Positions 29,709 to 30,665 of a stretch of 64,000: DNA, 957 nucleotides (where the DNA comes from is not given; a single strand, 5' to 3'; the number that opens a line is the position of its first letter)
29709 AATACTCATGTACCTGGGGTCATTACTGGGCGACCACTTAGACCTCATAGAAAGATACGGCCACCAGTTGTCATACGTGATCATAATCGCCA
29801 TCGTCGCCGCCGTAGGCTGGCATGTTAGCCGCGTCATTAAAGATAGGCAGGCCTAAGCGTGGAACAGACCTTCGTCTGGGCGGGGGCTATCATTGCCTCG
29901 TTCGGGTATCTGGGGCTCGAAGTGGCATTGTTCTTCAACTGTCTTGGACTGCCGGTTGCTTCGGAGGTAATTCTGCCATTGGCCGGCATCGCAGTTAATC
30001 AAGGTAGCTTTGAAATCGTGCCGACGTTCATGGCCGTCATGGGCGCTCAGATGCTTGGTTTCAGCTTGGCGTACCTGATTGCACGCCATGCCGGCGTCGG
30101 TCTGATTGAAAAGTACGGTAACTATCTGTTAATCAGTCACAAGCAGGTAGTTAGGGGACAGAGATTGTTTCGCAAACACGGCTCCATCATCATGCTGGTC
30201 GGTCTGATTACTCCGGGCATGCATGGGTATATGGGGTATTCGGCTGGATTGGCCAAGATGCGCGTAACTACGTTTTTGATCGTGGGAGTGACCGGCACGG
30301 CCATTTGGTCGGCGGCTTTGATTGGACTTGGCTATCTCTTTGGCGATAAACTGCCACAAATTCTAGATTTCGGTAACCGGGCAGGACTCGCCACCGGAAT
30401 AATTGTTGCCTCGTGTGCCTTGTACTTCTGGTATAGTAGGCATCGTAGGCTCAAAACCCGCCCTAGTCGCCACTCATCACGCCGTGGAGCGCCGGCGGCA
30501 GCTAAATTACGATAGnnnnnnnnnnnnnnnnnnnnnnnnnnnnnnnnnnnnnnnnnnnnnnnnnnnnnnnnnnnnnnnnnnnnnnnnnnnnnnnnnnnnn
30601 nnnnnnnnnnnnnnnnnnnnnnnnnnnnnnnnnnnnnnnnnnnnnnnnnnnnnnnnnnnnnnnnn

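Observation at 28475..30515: uppP followed by two tandem DedA paralogs: a candidate undecaprenyl-phosphate recycling unit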

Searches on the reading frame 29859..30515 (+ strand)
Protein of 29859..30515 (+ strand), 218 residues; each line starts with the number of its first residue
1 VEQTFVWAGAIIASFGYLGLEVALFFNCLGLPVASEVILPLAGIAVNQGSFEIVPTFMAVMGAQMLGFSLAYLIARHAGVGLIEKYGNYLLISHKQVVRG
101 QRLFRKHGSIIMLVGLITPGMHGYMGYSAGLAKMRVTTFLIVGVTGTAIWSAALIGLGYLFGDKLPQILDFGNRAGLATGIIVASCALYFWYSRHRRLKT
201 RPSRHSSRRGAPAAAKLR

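Call 3: search_protein_families(library=pfam, proteins=[window:29859-30515:+])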
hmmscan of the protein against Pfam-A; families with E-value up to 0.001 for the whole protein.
window:29859-30515:+ (218 aa): 1 family
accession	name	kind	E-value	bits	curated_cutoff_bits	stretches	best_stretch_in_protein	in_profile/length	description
PF09335.16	VTT_dom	-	1.8e-12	48.2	33.9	1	35-160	3-123/123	VTT domain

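Call 4: search_protein_families(library=ncbifam, proteins=[window:29859-30515:+])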
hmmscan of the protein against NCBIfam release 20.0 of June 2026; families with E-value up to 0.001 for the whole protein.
window:29859-30515:+ (218 aa): 3 families
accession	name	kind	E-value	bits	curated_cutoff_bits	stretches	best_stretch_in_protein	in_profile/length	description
NF052605.1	UndecprPTUptAStph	equivalog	1.2e-19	71.1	300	1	10-192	7-193/197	undecaprenyl phosphate transporter UptA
NF052604.1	UndecprPTUtpABac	equivalog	1.1e-18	68.1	250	1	11-193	11-190/198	undecaprenyl phosphate transporter UptA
NF008102.0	PRK10847.1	equivalog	1.2e-08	35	236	1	41-201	61-216/219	DedA family protein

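Call 15: find_homologous_proteins(query=window:29859-30515:+)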
Query window:29859-30515:+ (218 aa): 34 proteins with E <= 0.001 among 2263 candidates.
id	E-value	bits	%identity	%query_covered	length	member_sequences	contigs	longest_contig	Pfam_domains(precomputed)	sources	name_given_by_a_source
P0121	2.9e-137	473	100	100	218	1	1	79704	PF09335.17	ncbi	-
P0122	8.8e-115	400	83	100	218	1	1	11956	PF09335.17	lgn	-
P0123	5.6e-90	319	68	100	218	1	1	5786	PF09335.17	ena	-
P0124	1.1e-89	318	67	100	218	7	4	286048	PF09335.17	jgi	-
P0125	1.6e-89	317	64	100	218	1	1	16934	PF09335.17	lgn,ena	-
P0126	1.1e-86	308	66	100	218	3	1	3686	PF09335.17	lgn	-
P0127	1.4e-84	301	63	100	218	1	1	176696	PF09335.17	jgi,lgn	jgi:membrane protein DedA with SNARE-associated domain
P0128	4.2e-79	283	63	94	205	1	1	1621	PF09335.17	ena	-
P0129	5.2e-77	276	59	100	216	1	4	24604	PF09335.17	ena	-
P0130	3.3e-73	264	64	87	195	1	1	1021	PF09335.17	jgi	-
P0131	2.4e-71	258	57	98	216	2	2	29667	PF09335.17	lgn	-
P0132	1.5e-70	255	58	100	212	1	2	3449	PF09335.17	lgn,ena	-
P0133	1.6e-48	183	45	94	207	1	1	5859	PF09335.17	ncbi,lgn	-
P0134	5.3e-29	119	38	91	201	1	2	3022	PF09335.17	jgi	jgi:membrane protein DedA with SNARE-associated domain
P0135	3.2e-21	94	34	89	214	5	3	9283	PF09335.17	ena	-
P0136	2.4e-20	91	33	94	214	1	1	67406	PF09335.17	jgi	jgi:membrane protein DedA with SNARE-associated domain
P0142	5.6e-16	77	27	86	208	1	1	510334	PF09335.17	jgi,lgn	jgi:membrane protein DedA with SNARE-associated domain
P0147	4.0e-14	71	37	70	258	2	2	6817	PF09335.17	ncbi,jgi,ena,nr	ncbi:MAG TPA: DedA family protein [Nitrososphaerales archaeon]|nr:DedA family protein [Nitrososphaer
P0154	5.8e-9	54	26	71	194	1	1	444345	PF09335.17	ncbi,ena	-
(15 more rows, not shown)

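Call 52: search_protein_representatives(alignment_id=A3)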
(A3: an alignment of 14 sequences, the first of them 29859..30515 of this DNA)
Query: 14 sequences, 216 profile positions. Proteins with E-value up to 0.001 (for the whole library): 13232; up to 1e-10: 3731; up to 1e-30: 23. The best 150 are listed.
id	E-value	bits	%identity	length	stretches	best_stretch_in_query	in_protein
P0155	8.9e-61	221.4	-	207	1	7-207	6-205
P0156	1.3e-60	220.9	-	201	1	2-201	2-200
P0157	3.9e-57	209.5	-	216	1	15-211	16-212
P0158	3.1e-52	193.5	-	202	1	1-199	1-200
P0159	6.2e-49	182.7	-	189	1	13-201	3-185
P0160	5.1e-43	163.4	-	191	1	7-196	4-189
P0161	2.5e-42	161.1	-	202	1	8-201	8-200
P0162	7.0e-41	156.4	-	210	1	3-207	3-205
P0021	5.3e-40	153.5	-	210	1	7-205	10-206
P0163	2.4e-39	151.4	-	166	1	46-202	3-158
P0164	4.7e-39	150.4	-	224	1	7-207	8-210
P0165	1.5e-38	148.7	-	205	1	2-199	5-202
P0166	1.1e-36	142.6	-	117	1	7-115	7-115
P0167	1.7e-34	135.5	-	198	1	16-198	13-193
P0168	2.4e-34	135.1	-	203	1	10-200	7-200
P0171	2.0e-33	132.0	-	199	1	8-156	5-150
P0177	1.4e-30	122.7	-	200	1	10-191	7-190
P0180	2.4e-30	122.0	-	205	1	7-195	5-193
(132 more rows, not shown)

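Call 55: find_encoding_contigs(protein=P0127, flank=4500, max_places=1)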
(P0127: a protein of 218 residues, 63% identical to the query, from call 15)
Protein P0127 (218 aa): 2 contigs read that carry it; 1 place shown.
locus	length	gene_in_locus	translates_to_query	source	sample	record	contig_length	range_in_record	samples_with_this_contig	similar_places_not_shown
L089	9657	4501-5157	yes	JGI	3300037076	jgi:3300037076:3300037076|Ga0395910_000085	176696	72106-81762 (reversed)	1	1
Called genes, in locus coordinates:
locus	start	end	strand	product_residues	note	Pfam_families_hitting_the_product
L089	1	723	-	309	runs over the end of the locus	PF02899:Phage_int_SAM_1, PF13102:Phage_int_SAM_5 (weak), PF13495:Phage_int_SAM_4, PF00589:Phage_integrase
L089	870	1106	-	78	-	-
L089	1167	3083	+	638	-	PF04932:Wzy_C, PF07719:TPR_2 (faint)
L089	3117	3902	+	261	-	PF02673:BacA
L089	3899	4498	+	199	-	PF09335:VTT_dom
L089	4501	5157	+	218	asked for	PF09335:VTT_dom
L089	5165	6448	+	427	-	PF00675:Peptidase_M16, PF05193:Peptidase_M16_C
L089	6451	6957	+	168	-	PF00334:NDK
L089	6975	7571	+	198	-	PF01928:CYTH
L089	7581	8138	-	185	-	-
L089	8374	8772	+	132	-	-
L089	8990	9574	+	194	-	-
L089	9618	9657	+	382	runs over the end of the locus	PF13624:SurA_N_3 (weak), PF05698:Trigger_C (weak), PF13145:Rotamase_2, PF13616:Rotamase_3, PF00639:Rotamase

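Call 56: find_encoding_contigs(protein=P0129, flank=4500, max_places=1)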
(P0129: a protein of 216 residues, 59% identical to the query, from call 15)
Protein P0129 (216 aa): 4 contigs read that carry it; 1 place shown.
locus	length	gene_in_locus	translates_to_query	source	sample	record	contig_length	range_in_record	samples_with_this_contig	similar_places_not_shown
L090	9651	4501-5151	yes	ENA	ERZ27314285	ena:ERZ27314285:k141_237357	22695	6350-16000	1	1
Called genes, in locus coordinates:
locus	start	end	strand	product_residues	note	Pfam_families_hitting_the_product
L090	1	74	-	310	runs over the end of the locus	PF02899:Phage_int_SAM_1, PF13102:Phage_int_SAM_5, PF13495:Phage_int_SAM_4, PF00589:Phage_integrase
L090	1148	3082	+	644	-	PF04932:Wzy_C, PF07719:TPR_2 (faint), PF13428:TPR_14 (faint), PF23914:TPR_CcmH_CycH (weak), PF13432:TPR_16 (weak), PF14559:TPR_19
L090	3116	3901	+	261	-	PF02673:BacA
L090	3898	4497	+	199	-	PF09335:VTT_dom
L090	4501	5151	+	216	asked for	PF09335:VTT_dom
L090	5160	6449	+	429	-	PF00675:Peptidase_M16, PF05193:Peptidase_M16_C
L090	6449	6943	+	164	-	PF00334:NDK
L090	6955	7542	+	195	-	PF01928:CYTH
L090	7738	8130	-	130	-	-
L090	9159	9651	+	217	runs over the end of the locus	-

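Call 57: find_encoding_contigs(protein=P0131, flank=4500, max_places=1)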
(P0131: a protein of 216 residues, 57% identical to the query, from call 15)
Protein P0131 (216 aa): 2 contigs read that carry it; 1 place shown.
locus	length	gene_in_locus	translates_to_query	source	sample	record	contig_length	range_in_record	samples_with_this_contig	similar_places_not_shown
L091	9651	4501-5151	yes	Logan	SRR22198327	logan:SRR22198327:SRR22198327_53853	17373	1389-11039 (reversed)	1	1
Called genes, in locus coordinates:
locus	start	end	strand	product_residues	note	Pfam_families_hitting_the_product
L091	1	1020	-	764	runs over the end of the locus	PF01436:NHL (faint)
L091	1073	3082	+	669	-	PF04932:Wzy_C, PF14559:TPR_19 (weak)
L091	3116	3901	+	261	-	PF02673:BacA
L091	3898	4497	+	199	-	PF09335:VTT_dom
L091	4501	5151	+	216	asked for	PF09335:VTT_dom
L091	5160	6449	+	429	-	PF00675:Peptidase_M16, PF05193:Peptidase_M16_C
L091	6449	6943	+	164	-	PF00334:NDK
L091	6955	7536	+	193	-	PF01928:CYTH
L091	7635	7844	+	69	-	-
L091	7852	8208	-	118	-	-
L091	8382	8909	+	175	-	PF09297:Zn_ribbon_NUD (faint)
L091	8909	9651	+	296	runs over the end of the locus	-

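Call 58: find_encoding_contigs(protein=P0134, flank=4500, max_places=1)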
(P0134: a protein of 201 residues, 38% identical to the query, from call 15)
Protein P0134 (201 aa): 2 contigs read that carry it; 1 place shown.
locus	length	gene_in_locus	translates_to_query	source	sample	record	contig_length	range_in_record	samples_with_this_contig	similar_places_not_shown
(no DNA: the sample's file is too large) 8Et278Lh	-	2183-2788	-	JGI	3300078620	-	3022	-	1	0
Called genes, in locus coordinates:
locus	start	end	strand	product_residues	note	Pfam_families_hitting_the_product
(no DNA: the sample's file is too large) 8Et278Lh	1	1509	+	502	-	?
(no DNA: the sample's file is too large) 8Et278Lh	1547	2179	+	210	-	PF09335:VTT_dom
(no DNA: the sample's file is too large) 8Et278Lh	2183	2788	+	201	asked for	PF09335:VTT_dom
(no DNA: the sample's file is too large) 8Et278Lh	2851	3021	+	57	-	?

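Call 59: find_encoding_contigs(protein=P0155, flank=4500, max_places=1)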
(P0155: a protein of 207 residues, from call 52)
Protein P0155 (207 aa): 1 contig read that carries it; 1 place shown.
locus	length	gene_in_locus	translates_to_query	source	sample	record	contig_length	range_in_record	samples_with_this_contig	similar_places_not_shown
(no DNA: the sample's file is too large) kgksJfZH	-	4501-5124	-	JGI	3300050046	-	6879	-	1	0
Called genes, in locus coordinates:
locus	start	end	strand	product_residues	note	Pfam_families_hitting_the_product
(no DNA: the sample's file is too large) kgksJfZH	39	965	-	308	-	PF02899:Phage_int_SAM_1, PF13102:Phage_int_SAM_5, PF13495:Phage_int_SAM_4 (weak), PF00589:Phage_integrase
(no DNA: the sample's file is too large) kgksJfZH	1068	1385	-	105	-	-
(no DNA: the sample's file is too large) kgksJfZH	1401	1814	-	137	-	-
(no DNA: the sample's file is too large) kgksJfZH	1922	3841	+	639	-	PF13428:TPR_14 (faint), PF04932:Wzy_C, PF13432:TPR_16 (faint), PF00515:TPR_1 (faint), PF07719:TPR_2 (faint), PF14559:TPR_19 (faint)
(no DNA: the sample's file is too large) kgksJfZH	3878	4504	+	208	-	PF09335:VTT_dom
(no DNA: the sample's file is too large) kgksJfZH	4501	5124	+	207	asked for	PF09335:VTT_dom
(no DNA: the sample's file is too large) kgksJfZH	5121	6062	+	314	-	?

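Call 60: predict_structure(alignment_id=A3)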
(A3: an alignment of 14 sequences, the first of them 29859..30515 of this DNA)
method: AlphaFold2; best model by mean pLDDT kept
length: 218 residues; sequences in the alignment: 14
mean_pLDDT: 73.0   pTM: 0.63
mean pLDDT of the five models: 73.0, 72.3, 71.6, 68.1, 67.9
residues with pLDDT >= 90: 21; 70-90: 110; 50-70: 61; < 50: 26
segments of 3 or more residues with pLDDT < 50: 175-177, 199-218
pLDDT, mean of each block of 10 residues (from residue 1): 67 86 81 74 88 92 89 78 63 73 83 73 66 87 90 88 66 49 65 58 43 42
secondary structure, 60 per line:
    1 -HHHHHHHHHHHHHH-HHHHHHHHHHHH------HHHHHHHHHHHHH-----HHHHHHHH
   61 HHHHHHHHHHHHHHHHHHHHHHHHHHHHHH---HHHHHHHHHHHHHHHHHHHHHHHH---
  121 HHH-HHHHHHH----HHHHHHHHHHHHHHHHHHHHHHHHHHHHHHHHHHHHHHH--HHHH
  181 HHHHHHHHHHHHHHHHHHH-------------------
elements in order: H2-15 H17-28 H35-47 H53-90 H94-117 H125-131 H136-174 H177-199

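Call 61: find_encoding_contigs(protein=P0158, flank=4500, max_places=1)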
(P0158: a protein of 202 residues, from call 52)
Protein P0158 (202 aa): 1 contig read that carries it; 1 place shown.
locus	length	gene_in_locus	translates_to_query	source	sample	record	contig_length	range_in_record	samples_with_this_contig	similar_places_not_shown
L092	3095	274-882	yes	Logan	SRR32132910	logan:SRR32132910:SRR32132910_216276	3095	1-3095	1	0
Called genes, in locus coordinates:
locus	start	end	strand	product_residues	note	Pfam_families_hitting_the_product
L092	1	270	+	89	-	?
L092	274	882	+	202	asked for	PF09335:VTT_dom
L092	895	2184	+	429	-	PF00675:Peptidase_M16, PF05193:Peptidase_M16_C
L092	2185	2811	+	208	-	PF00334:NDK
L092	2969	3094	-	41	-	?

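Call 62: find_encoding_contigs(protein=P0162, flank=4500, max_places=1)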
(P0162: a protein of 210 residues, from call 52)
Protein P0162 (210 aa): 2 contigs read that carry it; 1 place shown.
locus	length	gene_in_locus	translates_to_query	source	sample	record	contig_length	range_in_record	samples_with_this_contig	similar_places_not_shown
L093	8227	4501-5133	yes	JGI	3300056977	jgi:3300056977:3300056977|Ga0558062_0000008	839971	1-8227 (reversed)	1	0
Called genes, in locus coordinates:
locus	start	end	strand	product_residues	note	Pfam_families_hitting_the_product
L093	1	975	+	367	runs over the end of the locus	-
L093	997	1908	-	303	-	PF02899:Phage_int_SAM_1, PF13102:Phage_int_SAM_5, PF13495:Phage_int_SAM_4 (weak), PF00589:Phage_integrase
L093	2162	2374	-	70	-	-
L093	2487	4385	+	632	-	PF04932:Wzy_C, PF07719:TPR_2 (faint)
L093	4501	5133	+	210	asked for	PF09335:VTT_dom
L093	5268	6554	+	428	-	PF00675:Peptidase_M16, PF05193:Peptidase_M16_C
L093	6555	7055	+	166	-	PF00334:NDK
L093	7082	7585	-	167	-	-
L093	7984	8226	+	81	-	?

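Call 70: fold_search(model_id=the predicted structure, library=pdb)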
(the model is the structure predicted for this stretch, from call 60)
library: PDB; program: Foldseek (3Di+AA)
matches with E <= 10: 154; with E <= 0.001: 0
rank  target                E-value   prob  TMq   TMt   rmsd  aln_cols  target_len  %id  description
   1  9lgt_A                9.5e-01  0.08  0.14  0.11  16.9       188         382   16  Cryo-EM structure of the glucose-specific PTS transporter IIC from V. cholerae in the inward-facing conformation (released 2026-01-14)
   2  9a3b_MODEL_1_A        1.0e+00  0.08  0.18  0.11  16.2       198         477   18  Model of E. coli PtsG by in-cell photo-crosslinking MS and deep learning (released 2023-02-24)
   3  7dsv_A                1.2e+00  0.08  0.18  0.11  15.1       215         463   13  Structure of a human NHE1-CHP1 complex under pH 6.5 (released 2021-06-23)
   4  7dsw_A                1.2e+00  0.07  0.17  0.11  14.7       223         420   10  Structure of a human NHE1-CHP1 complex under pH 7.5 (released 2021-06-23)
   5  9wfa                  1.3e+00  0.08  0.17  0.16  17.2       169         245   16  Cryo-EM structure of psXR (released 2026-03-18)
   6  4fc4_B                1.7e+00  0.09  0.21  0.19  13.0       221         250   13  FNT family ion channel (released 2012-11-21)
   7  8tth_A                1.7e+00  0.08  0.17  0.12  15.1       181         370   19  NorA single mutant - D307N at pH 7.5 (released 2024-05-29)
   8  5tpm_A                1.8e+00  0.07  0.15  0.19  18.5       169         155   14  2.8 Angstrom Crystal Structure of the C-terminal Dimerization Domain of Transcriptional Regulator PdhR from Escherichi (released 2016-11-02)
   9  8j2m_A                1.8e+00  0.07  0.18  0.12  15.2       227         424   15  The truncated rice Na+/H+ antiporter SOS1 (1-976) in a constitutively active state (released 2023-11-22)
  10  3tdo_A                1.8e+00  0.05  0.16  0.14  19.6       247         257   12  Crystal structure of HSC at pH 9.0 (released 2012-03-07)
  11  5tpm_D                2.0e+00  0.07  0.17  0.21  17.6       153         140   14  2.8 Angstrom Crystal Structure of the C-terminal Dimerization Domain of Transcriptional Regulator PdhR from Escherichi (released 2016-11-02)
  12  5tpm_B                2.0e+00  0.07  0.17  0.21  17.6       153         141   14  2.8 Angstrom Crystal Structure of the C-terminal Dimerization Domain of Transcriptional Regulator PdhR from Escherichi (released 2016-11-02)
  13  5tpm_C                2.0e+00  0.06  0.16  0.20  18.5       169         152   14  2.8 Angstrom Crystal Structure of the C-terminal Dimerization Domain of Transcriptional Regulator PdhR from Escherichi (released 2016-11-02)
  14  4d5t_C                2.1e+00  0.06  0.15  0.18  13.4       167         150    8  Structure of N-terminally truncated A49 from Vaccinia Virus Western Reserve (released 2015-01-21)
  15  6npl_A                2.1e+00  0.06  0.16  0.05  19.2       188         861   11  Cryo-EM structure of NKCC1 (released 2019-07-31)
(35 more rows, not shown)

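Call 77: search_protein_families(library=ncbifam, proteins=[P0136, P0142, P0147, P0154, P0177, P0180, P0162, P0155], max_evalue=0.001)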
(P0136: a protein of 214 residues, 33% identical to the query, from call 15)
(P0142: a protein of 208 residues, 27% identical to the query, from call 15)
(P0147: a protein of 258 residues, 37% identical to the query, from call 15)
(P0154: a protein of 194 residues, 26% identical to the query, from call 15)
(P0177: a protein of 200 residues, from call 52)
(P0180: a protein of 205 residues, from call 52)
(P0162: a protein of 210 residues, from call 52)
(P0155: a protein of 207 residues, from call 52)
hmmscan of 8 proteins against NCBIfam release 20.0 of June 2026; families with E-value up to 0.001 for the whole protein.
P0136 (214 aa): 3 families
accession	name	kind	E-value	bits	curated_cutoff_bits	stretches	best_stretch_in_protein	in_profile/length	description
NF052605.1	UndecprPTUptAStph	equivalog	1.4e-36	126.4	300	1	8-193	5-193/197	undecaprenyl phosphate transporter UptA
NF052604.1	UndecprPTUtpABac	equivalog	1.3e-26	93.9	250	1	4-193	4-186/198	undecaprenyl phosphate transporter UptA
NF008102.0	PRK10847.1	equivalog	1.8e-10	41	236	1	17-188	30-201/219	DedA family protein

P0142 (208 aa): 3 families
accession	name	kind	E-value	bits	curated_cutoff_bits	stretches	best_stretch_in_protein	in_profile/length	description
NF052604.1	UndecprPTUtpABac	equivalog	1.8e-35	122.8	250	1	1-197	1-189/198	undecaprenyl phosphate transporter UptA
NF052605.1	UndecprPTUptAStph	equivalog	1.2e-32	113.5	300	1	5-193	2-193/197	undecaprenyl phosphate transporter UptA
NF008102.0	PRK10847.1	equivalog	4.5e-14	52.8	236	1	3-200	17-211/219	DedA family protein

P0147 (258 aa): 3 families
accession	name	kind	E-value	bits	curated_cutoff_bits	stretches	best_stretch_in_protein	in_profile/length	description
NF052604.1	UndecprPTUtpABac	equivalog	4.2e-33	115.1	250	1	56-242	7-189/198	undecaprenyl phosphate transporter UptA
NF052605.1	UndecprPTUptAStph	equivalog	1.3e-30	106.8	300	1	57-220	5-172/197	undecaprenyl phosphate transporter UptA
NF008102.0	PRK10847.1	equivalog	1.2e-10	41.6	236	1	82-213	49-181/219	DedA family protein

P0154 (194 aa): 3 families
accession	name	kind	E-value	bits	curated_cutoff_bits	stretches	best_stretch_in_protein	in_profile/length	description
NF052605.1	UndecprPTUptAStph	equivalog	1.7e-30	106.5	300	1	3-182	6-187/197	undecaprenyl phosphate transporter UptA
NF052604.1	UndecprPTUtpABac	equivalog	8.8e-20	71.6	250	1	2-163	8-161/198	undecaprenyl phosphate transporter UptA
NF008102.0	PRK10847.1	equivalog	0.00084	19.2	236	1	28-162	50-181/219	DedA family protein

P0177 (200 aa): 3 families
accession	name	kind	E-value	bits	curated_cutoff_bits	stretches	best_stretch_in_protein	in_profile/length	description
NF052605.1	UndecprPTUptAStph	equivalog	6.4e-31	107.9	300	1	1-191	1-194/197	undecaprenyl phosphate transporter UptA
NF052604.1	UndecprPTUtpABac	equivalog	5.6e-29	101.6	250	1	3-192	6-191/198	undecaprenyl phosphate transporter UptA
NF008102.0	PRK10847.1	equivalog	9.8e-18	64.7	236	1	4-192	17-210/219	DedA family protein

P0180 (205 aa): 3 families
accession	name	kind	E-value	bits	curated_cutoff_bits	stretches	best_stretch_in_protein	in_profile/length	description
NF052604.1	UndecprPTUtpABac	equivalog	6.2e-27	95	250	1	7-169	10-168/198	undecaprenyl phosphate transporter UptA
NF052605.1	UndecprPTUptAStph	equivalog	6.4e-20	72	300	1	1-183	1-187/197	undecaprenyl phosphate transporter UptA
NF008102.0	PRK10847.1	equivalog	5.5e-15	55.7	236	1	8-186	21-205/219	DedA family protein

P0162 (210 aa): 3 families
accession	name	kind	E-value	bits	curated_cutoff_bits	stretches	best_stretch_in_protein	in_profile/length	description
NF052604.1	UndecprPTUtpABac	equivalog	4.7e-22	79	250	1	9-197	9-193/198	undecaprenyl phosphate transporter UptA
NF052605.1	UndecprPTUptAStph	equivalog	7.5e-15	55.4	300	1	9-193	6-194/197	undecaprenyl phosphate transporter UptA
NF008102.0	PRK10847.1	equivalog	1.7e-07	31.3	236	1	37-186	53-204/219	DedA family protein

P0155 (207 aa): 3 families
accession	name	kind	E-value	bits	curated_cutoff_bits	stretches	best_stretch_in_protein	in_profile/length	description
NF052604.1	UndecprPTUtpABac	equivalog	5.2e-21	75.6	250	1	9-191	10-188/198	undecaprenyl phosphate transporter UptA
NF052605.1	UndecprPTUptAStph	equivalog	4.9e-16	59.3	300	1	7-186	5-188/197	undecaprenyl phosphate transporter UptA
NF008102.0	PRK10847.1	equivalog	1.4e-12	47.9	236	1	34-169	51-186/219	DedA family protein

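Call 79: find_encoding_contigs(protein=P0157, flank=4500, max_places=1)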
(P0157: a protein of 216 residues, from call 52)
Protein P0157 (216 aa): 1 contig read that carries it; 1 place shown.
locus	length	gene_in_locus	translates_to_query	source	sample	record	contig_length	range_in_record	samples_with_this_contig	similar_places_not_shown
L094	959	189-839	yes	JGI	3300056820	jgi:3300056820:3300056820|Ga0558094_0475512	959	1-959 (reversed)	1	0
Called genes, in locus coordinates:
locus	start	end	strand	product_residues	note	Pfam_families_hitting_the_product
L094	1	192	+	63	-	?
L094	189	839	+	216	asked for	PF09335:VTT_dom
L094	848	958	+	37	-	?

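Call 80: find_encoding_contigs(protein=P0171, flank=4500, max_places=1)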
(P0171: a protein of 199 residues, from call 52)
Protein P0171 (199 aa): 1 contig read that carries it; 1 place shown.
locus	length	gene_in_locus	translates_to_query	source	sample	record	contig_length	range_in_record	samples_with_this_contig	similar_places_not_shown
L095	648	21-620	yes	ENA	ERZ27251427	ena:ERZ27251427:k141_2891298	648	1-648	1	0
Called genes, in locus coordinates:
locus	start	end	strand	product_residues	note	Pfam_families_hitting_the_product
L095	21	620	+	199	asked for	PF09335:VTT_dom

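Call 81: find_encoding_contigs(protein=P0156, flank=4500, max_places=1)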
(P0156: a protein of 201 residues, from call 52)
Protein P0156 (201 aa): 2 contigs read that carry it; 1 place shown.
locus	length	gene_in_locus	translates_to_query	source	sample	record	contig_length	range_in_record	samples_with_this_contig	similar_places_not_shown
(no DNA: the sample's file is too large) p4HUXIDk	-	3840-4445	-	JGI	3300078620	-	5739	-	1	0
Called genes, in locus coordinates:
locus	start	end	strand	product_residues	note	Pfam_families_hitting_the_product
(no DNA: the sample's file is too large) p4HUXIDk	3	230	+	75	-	?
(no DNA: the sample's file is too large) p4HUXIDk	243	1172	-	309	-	PF02899:Phage_int_SAM_1, PF13102:Phage_int_SAM_5 (weak), PF13495:Phage_int_SAM_4 (weak), PF00589:Phage_integrase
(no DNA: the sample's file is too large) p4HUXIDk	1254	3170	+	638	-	PF04932:Wzy_C, PF00515:TPR_1 (faint), PF07719:TPR_2 (faint), PF13181:TPR_8 (faint)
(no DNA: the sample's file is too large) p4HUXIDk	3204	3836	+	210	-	PF09335:VTT_dom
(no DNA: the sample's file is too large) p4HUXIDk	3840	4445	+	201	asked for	PF09335:VTT_dom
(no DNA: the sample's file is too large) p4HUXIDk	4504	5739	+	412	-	?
